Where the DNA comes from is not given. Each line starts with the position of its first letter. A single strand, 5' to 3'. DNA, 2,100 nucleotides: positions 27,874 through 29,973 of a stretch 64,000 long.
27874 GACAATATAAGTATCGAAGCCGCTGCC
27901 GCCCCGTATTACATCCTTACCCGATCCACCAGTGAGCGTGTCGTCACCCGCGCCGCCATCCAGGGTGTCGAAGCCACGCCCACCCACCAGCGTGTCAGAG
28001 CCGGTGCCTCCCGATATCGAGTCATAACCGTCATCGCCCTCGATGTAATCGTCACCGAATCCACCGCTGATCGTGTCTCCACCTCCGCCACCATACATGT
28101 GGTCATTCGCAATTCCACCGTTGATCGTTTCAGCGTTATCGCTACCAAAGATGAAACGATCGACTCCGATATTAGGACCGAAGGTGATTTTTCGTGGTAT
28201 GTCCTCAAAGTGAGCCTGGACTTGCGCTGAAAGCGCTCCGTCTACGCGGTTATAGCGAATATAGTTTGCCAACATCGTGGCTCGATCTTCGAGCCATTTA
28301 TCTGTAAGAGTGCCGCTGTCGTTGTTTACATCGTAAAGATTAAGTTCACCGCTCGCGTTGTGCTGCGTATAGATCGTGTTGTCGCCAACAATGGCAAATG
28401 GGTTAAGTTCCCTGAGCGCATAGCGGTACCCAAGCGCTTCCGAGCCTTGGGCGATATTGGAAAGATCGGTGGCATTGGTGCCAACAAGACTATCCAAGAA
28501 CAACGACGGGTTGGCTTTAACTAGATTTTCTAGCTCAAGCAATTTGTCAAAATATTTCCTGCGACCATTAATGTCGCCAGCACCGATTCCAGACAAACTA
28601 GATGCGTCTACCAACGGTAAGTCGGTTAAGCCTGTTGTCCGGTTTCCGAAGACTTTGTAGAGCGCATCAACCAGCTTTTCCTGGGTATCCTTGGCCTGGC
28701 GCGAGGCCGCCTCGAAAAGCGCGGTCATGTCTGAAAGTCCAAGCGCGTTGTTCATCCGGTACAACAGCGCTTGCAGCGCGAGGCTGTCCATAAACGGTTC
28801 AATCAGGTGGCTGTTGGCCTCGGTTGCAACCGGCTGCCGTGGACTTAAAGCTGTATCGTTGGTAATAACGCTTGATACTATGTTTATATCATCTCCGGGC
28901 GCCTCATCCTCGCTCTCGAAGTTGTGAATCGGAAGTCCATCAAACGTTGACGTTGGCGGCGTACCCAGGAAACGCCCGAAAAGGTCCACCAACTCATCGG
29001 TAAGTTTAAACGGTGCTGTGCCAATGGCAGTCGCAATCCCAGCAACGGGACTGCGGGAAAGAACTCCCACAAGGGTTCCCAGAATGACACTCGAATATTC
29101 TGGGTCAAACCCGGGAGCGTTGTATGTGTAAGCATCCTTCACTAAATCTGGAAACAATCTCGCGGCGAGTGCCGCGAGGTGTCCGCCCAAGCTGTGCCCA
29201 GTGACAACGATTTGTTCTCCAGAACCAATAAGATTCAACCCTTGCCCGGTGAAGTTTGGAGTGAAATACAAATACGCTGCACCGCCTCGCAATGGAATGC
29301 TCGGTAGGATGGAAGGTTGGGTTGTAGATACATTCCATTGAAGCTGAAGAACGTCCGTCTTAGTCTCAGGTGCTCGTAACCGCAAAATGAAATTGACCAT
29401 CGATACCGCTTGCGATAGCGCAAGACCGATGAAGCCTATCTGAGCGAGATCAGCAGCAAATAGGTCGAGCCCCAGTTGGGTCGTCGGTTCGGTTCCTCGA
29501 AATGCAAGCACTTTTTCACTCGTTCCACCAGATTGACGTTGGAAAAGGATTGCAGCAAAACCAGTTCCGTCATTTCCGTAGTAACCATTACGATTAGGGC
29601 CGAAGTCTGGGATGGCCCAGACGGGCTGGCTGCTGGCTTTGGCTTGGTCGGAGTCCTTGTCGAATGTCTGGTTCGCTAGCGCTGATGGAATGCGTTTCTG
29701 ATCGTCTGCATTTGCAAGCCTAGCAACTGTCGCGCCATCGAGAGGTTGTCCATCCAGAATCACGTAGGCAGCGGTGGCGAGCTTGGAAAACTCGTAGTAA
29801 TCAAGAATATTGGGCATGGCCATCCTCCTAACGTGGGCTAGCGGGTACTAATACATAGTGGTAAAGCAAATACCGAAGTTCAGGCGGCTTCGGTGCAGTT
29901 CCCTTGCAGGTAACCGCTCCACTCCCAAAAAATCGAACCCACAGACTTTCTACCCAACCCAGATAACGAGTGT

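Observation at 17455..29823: Enzymatic head on a giant RTX protein: class-3-lipase-like domain at the N-terminus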

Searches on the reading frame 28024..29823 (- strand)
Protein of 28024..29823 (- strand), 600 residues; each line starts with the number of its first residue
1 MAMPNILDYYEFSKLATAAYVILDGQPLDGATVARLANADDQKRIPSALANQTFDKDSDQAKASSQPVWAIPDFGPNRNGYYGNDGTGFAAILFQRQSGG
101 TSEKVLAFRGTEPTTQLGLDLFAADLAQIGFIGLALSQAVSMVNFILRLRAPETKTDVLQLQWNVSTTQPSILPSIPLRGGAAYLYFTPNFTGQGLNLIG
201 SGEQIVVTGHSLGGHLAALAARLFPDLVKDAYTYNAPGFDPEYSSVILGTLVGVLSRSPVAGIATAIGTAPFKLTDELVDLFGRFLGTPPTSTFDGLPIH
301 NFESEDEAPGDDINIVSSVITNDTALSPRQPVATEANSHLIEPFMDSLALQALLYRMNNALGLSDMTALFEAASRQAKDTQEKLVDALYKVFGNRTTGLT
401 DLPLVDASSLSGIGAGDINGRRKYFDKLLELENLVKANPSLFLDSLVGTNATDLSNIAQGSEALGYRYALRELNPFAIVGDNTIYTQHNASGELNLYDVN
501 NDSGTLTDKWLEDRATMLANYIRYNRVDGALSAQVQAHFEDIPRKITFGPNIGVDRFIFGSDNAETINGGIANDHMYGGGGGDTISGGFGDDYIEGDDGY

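Call 5: search_protein_families(library=pfam, proteins=[window:28024-29823:-], max_evalue=0.1)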
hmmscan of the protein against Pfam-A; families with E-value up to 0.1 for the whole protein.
window:28024-29823:- (600 aa): 7 families
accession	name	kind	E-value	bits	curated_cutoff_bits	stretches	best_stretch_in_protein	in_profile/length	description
PF01764.32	Lipase_3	-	0.00023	21.5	22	1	204-222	64-82/140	Lipase (class 3)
PF00561.26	Abhydrolase_1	-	0.0014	18.8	25.8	1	202-236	68-102/245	alpha/beta hydrolase fold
PF11187.14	Mbeg1-like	-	0.0014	18.6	21.1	1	203-242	84-127/224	Mbeg1-like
PF00353.25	HemolysinCabind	-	0.0016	18.8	23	1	559-594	1-36/36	RTX calcium-binding nonapeptide repeat (4 copies)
PF12697.13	Abhydrolase_6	-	0.0029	18.7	26.3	1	201-257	64-101/217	Alpha/beta hydrolase family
PF06259.18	Abhydrolase_8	-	0.013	15.6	20.5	1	200-242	106-148/178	Alpha/beta hydrolase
PF20434.5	BD-FAE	-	0.07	13.1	26.8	0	203-222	89-108/215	BD-FAE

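Call 9: find_homologous_proteins(query=window:28174-29823:-)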
Query window:28174-29823:- (550 aa): 95 proteins with E <= 0.001 among 8000 candidates.
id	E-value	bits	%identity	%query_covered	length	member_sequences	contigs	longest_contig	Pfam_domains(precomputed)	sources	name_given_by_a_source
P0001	5.3e-146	505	57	79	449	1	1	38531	PF26363.2,PF00561.27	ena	-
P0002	3.5e-128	447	48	95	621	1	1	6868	PF00353.26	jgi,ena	-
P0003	3.7e-128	446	47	94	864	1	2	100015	PF26363.2,PF00353.26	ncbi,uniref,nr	ncbi:hypothetical protein [Sulfurisoma sediminicola]|uniref:Hemolysin type calcium-binding protein n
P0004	4.3e-125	436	49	94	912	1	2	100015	PF00353.26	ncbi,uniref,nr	ncbi:hypothetical protein [Sulfurisoma sediminicola]|uniref:Hemolysin type calcium-binding protein n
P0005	7.3e-124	432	52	85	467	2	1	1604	PF26363.2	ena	-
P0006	1.1e-114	402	48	87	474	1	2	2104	PF26363.2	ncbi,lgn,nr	ncbi:hypothetical protein AGMMS49545_23660 [Betaproteobacteria bacterium]|nr:hypothetical protein AG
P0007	5.5e-113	396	47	95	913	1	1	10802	PF00353.26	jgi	jgi:Ca2+-binding RTX toxin-like protein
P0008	9.4e-113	396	55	70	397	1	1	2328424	PF26363.2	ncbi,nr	ncbi:MAG: hypothetical protein IPM27_04125 [Nitrosomonadales bacterium]|nr:hypothetical protein [Nit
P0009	4.6e-105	370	43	95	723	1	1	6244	PF26363.2,PF00353.26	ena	-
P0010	9.5e-104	366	54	69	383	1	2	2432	PF26363.2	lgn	-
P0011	1.8e-103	365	44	87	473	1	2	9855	PF26363.2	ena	-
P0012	6.0e-103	363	48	77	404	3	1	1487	PF26363.2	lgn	-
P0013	1.6e-100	355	42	93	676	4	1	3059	-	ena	-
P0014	1.0e-97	346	50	70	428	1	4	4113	PF26363.2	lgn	-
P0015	6.4e-97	343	39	99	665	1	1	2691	PF00353.26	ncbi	ncbi:MAG: hypothetical protein EP297_00840, partial [Gammaproteobacteria bacterium]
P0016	2.6e-96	341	47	78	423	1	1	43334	PF26363.2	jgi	jgi:pimeloyl-ACP methyl ester carboxylesterase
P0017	4.9e-95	337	40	96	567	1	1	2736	PF26363.2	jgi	jgi:hypothetical protein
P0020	1.0e-90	323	40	91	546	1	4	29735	PF26363.2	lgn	-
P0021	2.3e-89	318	41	94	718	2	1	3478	PF26363.2,PF00353.26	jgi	jgi:pimeloyl-ACP methyl ester carboxylesterase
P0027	2.7e-85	305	40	97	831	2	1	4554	PF26363.2,PF00353.26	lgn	-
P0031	6.0e-78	281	37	95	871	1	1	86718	PF26363.2,PF00353.26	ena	-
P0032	1.9e-77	279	50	62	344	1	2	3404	PF26363.2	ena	-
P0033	5.4e-76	274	38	95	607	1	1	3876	PF26363.2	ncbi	ncbi:hypothetical protein, partial [Sulfurisoma sediminicola]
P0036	1.8e-70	256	47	59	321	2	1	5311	PF01764.32,PF26363.2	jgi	-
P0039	1.1e-66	244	41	69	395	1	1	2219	PF26363.2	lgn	-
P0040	2.4e-65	239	42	68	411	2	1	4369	PF12697.14,PF26363.2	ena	-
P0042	6.7e-65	238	35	93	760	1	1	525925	PF26363.2,PF00353.26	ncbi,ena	-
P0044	2.8e-61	226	46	52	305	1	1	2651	PF26363.2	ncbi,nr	ncbi:MAG: hypothetical protein OQL16_03170 [Gammaproteobacteria bacterium]|nr:hypothetical protein [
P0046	3.8e-58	215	39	75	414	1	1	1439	PF26363.2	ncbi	ncbi:MAG: hypothetical protein ACRESK_08310, partial [Gammaproteobacteria bacterium]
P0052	2.2e-48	183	38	71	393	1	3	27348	PF26363.2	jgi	jgi:hypothetical protein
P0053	2.6e-47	180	43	56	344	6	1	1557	PF26363.2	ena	-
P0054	8.1e-47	178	32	94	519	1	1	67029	PF26363.2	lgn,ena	-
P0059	4.8e-40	156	41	50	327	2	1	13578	PF26363.2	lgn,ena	-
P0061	1.5e-34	138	30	94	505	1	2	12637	PF26363.2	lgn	-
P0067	6.5e-28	116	30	80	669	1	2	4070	PF26363.2,PF00353.26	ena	-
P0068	2.7e-27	114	32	84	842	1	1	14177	PF26363.2,PF00353.26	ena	-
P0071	4.9e-26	110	29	93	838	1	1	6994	PF26363.2,PF00353.26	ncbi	-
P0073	2.9e-25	107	30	85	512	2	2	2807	PF26363.2,PF00353.26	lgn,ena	-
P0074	1.3e-23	102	27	98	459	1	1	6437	PF26363.2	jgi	jgi:hypothetical protein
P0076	1.8e-21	94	27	94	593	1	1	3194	PF26363.2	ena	-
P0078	2.8e-21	94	28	86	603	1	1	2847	PF26363.2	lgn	-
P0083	9.0e-19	86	27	90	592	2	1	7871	PF26363.2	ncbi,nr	ncbi:MAG: hypothetical protein KZQ89_21080 [Candidatus Thiodiazotropha sp. (ex Lucinoma kastoroae)]|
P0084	1.9e-17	81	28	79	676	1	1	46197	PF26363.2,PF00353.26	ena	-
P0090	4.0e-13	67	26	70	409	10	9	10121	PF26363.2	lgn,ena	-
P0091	1.0e-11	62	24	84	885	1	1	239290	PF26363.2,PF00353.26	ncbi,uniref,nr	ncbi:hypothetical protein [Thiohalophilus sp.]|uniref:hypothetical protein n=1 Tax=Thiohalophilus sp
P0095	4.4e-9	54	23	85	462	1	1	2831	PF26363.2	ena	-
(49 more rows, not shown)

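Call 10: search_protein_families(library=pfam, proteins=[P0001, P0003, P0008, P0036], max_evalue=0.01)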
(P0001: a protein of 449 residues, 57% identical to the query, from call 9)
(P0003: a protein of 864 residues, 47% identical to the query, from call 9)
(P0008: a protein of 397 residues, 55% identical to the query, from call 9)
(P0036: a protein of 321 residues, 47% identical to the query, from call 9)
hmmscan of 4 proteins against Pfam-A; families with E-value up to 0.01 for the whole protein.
P0001 (449 aa): 5 families
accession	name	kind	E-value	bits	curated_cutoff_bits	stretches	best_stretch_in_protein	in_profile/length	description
PF00561.26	Abhydrolase_1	-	1.8e-05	25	25.8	1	191-257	67-131/245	alpha/beta hydrolase fold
PF01764.32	Lipase_3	-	9.2e-05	22.8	22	1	193-212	63-82/140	Lipase (class 3)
PF11187.14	Mbeg1-like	-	0.00016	21.7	21.1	1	193-235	84-130/224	Mbeg1-like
PF12697.13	Abhydrolase_6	-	0.00018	22.7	26.3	1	190-250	63-117/217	Alpha/beta hydrolase family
PF06259.18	Abhydrolase_8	-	0.0062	16.7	20.5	0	190-234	106-150/178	Alpha/beta hydrolase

P0003 (864 aa): 5 families
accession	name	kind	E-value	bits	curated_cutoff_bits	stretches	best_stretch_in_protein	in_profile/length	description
PF00353.25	HemolysinCabind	-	1.4e-12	47.7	23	2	633-667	1-35/36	RTX calcium-binding nonapeptide repeat (4 copies)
PF00561.26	Abhydrolase_1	-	0.00023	21.3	25.8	1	200-250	67-119/245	alpha/beta hydrolase fold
PF01764.32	Lipase_3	-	0.00033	21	22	1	201-221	62-82/140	Lipase (class 3)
PF12697.13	Abhydrolase_6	-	0.0015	19.7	26.3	1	200-269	64-123/217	Alpha/beta hydrolase family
PF06259.18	Abhydrolase_8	-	0.0047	17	20.5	1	199-249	106-156/178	Alpha/beta hydrolase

P0008 (397 aa): 5 families
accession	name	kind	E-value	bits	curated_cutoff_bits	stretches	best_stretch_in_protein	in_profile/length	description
PF01764.32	Lipase_3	-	0.00038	20.8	22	1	204-224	62-82/140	Lipase (class 3)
PF00561.26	Abhydrolase_1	-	0.00038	20.6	25.8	1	203-242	67-108/245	alpha/beta hydrolase fold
PF06259.18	Abhydrolase_8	-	0.00047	20.3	20.5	1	202-246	106-150/178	Alpha/beta hydrolase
PF12697.13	Abhydrolase_6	-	0.0013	19.9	26.3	1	200-271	63-119/217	Alpha/beta hydrolase family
PF11187.14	Mbeg1-like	-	0.0044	16.9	21.1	1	205-246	84-129/224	Mbeg1-like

P0036 (321 aa): 6 families
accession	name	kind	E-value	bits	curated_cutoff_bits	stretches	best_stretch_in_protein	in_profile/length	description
PF01764.32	Lipase_3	-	2.2e-05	24.8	22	1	185-208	60-83/140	Lipase (class 3)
PF00561.26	Abhydrolase_1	-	0.0003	21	25.8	1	186-221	67-102/245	alpha/beta hydrolase fold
PF11187.14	Mbeg1-like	-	0.001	19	21.1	1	187-229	83-129/224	Mbeg1-like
PF06259.18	Abhydrolase_8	-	0.0012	19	20.5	1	185-231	106-152/178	Alpha/beta hydrolase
PF12697.13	Abhydrolase_6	-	0.0035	18.5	26.3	1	182-235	62-107/217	Alpha/beta hydrolase family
PF20434.5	BD-FAE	-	0.0078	16.2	26.8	0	187-208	88-109/215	BD-FAE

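Call 11: search_solved_structures(query=window:28174-29823:-, max_evalue=10, show_alignments=3)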
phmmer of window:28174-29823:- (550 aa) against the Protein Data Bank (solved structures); distinct sequences matched with E-value up to 10: 7.
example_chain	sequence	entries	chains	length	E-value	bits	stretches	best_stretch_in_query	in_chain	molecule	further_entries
5jd6_A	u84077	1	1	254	0.0087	17.9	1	202-231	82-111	MGS-MChE2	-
8zva_A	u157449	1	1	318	0.14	13.9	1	446-533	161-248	DNA processing protein DprA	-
9vzo_A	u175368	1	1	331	0.15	13.8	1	446-533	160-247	DprA-like antitoxin protein ShosA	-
6ii0_A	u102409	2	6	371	0.16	13.7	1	389-427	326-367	Putative RTX-toxin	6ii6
9dk4_A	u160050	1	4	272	0.26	13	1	199-244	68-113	Fifteen-substitution variant of an ancestral hydroxynitrile lyase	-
5tdx_A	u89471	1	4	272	0.32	12.7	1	199-245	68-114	Ancestral Hydroxynitrile Lyase 1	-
6ii2_A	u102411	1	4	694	0.36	12.5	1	389-429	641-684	Putative RTX-toxin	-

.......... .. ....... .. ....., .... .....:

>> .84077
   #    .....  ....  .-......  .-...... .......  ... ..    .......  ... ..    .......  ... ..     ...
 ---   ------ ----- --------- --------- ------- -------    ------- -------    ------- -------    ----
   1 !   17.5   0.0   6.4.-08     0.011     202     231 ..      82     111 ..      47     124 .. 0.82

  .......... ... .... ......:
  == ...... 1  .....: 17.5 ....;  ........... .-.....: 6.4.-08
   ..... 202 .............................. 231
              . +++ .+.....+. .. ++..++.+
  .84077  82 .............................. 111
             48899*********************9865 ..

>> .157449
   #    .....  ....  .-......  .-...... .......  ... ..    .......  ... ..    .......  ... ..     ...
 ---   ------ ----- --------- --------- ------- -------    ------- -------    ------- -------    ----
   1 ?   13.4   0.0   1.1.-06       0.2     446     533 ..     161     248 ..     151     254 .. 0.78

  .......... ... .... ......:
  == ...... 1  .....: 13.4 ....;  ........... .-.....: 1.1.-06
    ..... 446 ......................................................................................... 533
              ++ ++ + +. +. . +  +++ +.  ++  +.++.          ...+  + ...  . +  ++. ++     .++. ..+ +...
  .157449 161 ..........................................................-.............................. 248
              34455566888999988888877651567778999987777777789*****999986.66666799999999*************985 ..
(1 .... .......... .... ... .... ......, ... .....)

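Call 17: search_protein_families(library=ncbifam, proteins=[window:28174-29823:-], max_evalue=0.01)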
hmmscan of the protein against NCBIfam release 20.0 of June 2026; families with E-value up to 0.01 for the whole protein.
window:28174-29823:- (550 aa): 1 family
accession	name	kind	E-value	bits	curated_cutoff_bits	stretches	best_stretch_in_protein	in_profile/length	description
NF047388.1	SA1320_fam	subfamily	0.00026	19.6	230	1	203-237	51-84/644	SA1320 family protein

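Call 22: find_related_loci(query=A1, collection=genome_contigs, flank=10000)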
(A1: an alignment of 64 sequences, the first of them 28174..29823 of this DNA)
Query A1 (550 aa) in genome_contigs; peptide patterns used: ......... (x = any residue, [..] = any of these).
600 stretches matched a pattern (row limit reached: there are more); 359 encode a relative of the query (tblastn E <= 1e-3); the best 80 are kept; 80 distinct loci.
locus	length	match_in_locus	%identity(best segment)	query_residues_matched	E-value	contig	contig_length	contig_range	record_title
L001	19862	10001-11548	49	3-518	8e-132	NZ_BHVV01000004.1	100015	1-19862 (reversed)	Sulfurisoma sediminicola strain BSN1 BSN1_4, whole genome shotgun sequence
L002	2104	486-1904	48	2-478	2e-134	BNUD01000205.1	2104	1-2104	Betaproteobacteria bacterium MS502-89 DNA, sequence205, whole genome shotgun sequence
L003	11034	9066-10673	41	1-548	3e-106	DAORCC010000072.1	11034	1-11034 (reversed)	MAG TPA_asm: Azospira sp. isolate AMR_MDS_0916 NODE_3525_length_11034_cov_9.606795, whole genome shotgun sequence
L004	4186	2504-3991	42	3-528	1e-103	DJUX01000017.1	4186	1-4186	MAG TPA_asm: Dechloromonas sp. UBA6271 UBA6271_contig_179, whole genome shotgun sequence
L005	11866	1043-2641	41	5-548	1e-101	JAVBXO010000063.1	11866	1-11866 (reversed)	MAG: Azonexus sp. isolate GS9 2653, whole genome shotgun sequence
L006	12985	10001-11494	41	9-550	3e-99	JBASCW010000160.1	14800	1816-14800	MAG: Burkholderiales bacterium isolate MFD03501_ilm_asm_bin14 k127_46034, whole genome shotgun sequence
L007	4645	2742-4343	39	3-518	9e-98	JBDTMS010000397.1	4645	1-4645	MAG: Betaproteobacteria bacterium isolate cluster3_bin.131 NODE_108229_length_4645_cov_6.713290, whole genome shotgun se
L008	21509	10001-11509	41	6-528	2e-95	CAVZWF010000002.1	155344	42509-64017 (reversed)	MAG: uncultured beta proteobacterium isolate MFD02134.bin.3.220 genome assembly, contig: contig_24986, whole genome shot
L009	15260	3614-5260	37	1-528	1e-90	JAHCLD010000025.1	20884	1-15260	MAG: Burkholderiales bacterium isolate TGS_PRO44 PRO44_25, whole genome shotgun sequence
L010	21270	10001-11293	42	1-437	2e-86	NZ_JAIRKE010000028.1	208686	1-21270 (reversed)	MAG: Azonexus sp. isolate Ast373_bin8 k119_1822623, whole genome shotgun sequence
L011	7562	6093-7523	39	10-490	2e-85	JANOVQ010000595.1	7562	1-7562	MAG: Pseudomonadota bacterium isolate VAR_35_metabat_593 VAR_35_k141_4638717, whole genome shotgun sequence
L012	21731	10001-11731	37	4-541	8e-84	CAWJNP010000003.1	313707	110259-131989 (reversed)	MAG: uncultured beta proteobacterium isolate MFD02832.bin.2.128 genome assembly, contig: contig_11829, whole genome shot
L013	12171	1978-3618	39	5-544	4e-82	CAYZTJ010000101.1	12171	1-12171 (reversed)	MAG TPA_asm: uncultured Nitrospira sp. isolate SRP237561_co1_51 genome assembly, contig: NODE_9747_length_12171_cov_5.41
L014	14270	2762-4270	36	5-535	3e-81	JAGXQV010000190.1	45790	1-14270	MAG: Sulfuricella sp. isolate CROMO_A_6 c_000000849594, whole genome shotgun sequence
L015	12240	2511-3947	36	6-519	4e-77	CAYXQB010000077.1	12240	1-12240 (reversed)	MAG TPA_asm: uncultured Flavobacteriaceae bacterium isolate SRP150892_co2_40 genome assembly, contig: NODE_7763_length_1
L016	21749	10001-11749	35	5-550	8e-77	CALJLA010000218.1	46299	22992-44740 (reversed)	MAG TPA_asm: uncultured proteobacterium isolate SRR7515930_bin.63_CONCOCT_v1.1_MAG genome assembly, contig: ERZ869936.35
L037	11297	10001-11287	35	9-458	6e-59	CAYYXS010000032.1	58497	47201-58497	MAG TPA_asm: uncultured Rhodocyclaceae bacterium isolate binchicken_co144_44 genome assembly, contig: NODE_1179_length_5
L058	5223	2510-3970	28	12-542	1e-41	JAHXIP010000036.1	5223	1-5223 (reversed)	MAG: Candidatus Thiodiazotropha sp. (ex Monitilora ramsayi) isolate L095_Th1 c_000000000045, whole genome shotgun sequen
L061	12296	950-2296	29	9-519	2e-39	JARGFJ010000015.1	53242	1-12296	MAG: Gammaproteobacteria bacterium isolate C14-03 NODE_15_length_53242_cov_24.802558, whole genome shotgun sequence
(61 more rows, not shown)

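Call 23: predict_structure(alignment_id=A1)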
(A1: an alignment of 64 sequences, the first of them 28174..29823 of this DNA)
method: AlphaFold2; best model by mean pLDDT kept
length: 550 residues; sequences in the alignment: 64
mean_pLDDT: 89.8   pTM: 0.92
mean pLDDT of the five models: 89.8, 89.4, 89.0, 88.7, 88.2
residues with pLDDT >= 90: 403; 70-90: 83; 50-70: 62; < 50: 2
segments of 3 or more residues with pLDDT < 50: none
pLDDT, mean of each block of 10 residues (from residue 1): 91 98 95 96 95 97 95 87 93 96 96 58 79 94 98 97 96 95 96 97 98 97 98 96 70 65 73 96 97 97 79 69 90 85 95 98 96 90 94 68 67 79 93 95 98 98 97 97 95 97 96 95 85 74 76
secondary structure, 60 per line:
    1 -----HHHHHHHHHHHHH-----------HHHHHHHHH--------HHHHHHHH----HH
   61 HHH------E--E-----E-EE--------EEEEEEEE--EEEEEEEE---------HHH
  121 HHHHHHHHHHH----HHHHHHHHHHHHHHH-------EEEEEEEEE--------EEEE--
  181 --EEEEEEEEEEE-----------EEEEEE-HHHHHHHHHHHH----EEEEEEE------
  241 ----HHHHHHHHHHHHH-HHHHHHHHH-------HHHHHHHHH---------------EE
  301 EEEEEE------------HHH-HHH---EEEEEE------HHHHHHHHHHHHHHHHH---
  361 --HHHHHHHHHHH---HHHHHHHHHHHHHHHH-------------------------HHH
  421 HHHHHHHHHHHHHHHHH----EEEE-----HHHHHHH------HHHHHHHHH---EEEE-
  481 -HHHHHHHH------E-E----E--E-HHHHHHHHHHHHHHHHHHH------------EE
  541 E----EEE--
elements in order: H6-18 H30-38 H47-54 H59-63 E91-98 E101-108 H118-131 H136-150 E158-166 E175-178 E183-193 E205-210 H212-223 E228-234 H245-257 H259-267 H275-283 E299-306 E329-334 H341-357 H363-373 H377-392 H418-437 E442-445 H451-457 H464-472 E476-479 H482-489 H508-526 E539-541 E546-548

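Call 86: find_encoding_contigs(protein=P0008, flank=10000, max_places=1)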
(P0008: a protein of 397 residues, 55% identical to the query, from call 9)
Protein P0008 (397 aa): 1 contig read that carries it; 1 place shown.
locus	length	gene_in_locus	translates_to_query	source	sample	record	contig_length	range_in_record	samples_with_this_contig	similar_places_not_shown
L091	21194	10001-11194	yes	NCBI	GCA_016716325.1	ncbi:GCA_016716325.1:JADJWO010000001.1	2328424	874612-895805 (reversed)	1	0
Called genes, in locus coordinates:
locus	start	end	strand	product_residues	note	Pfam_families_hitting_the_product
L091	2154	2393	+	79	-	PF04014:MazE_antitoxin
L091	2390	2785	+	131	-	PF01850:PIN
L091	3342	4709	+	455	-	PF26077:BSH_Fcp1 (faint), PF00364:Biotin_lipoyl (faint), PF25984:BSH_YknX (faint), PF25994:HH_AprE, PF26002:Beta-barrel_AprE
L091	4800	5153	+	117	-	-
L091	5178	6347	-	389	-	PF14294:DUF4372, PF01609:DDE_Tnp_1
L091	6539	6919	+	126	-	-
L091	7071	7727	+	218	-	-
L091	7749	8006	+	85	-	-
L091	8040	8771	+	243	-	PF01797:Y1_Tnp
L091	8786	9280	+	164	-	PF00353:HemolysinCabind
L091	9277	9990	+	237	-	-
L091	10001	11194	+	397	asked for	PF26363:Phospholipase-like (faint)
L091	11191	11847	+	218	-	-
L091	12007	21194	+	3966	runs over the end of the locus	PF00353:HemolysinCabind, PF00353:HemolysinCabind, PF06594:HCBP_related, PF05345:He_PIG, PF17803:Cadherin_4, PF17892:Cadherin_5, PF17963:Big_9, PF05345:He_PIG, +20 more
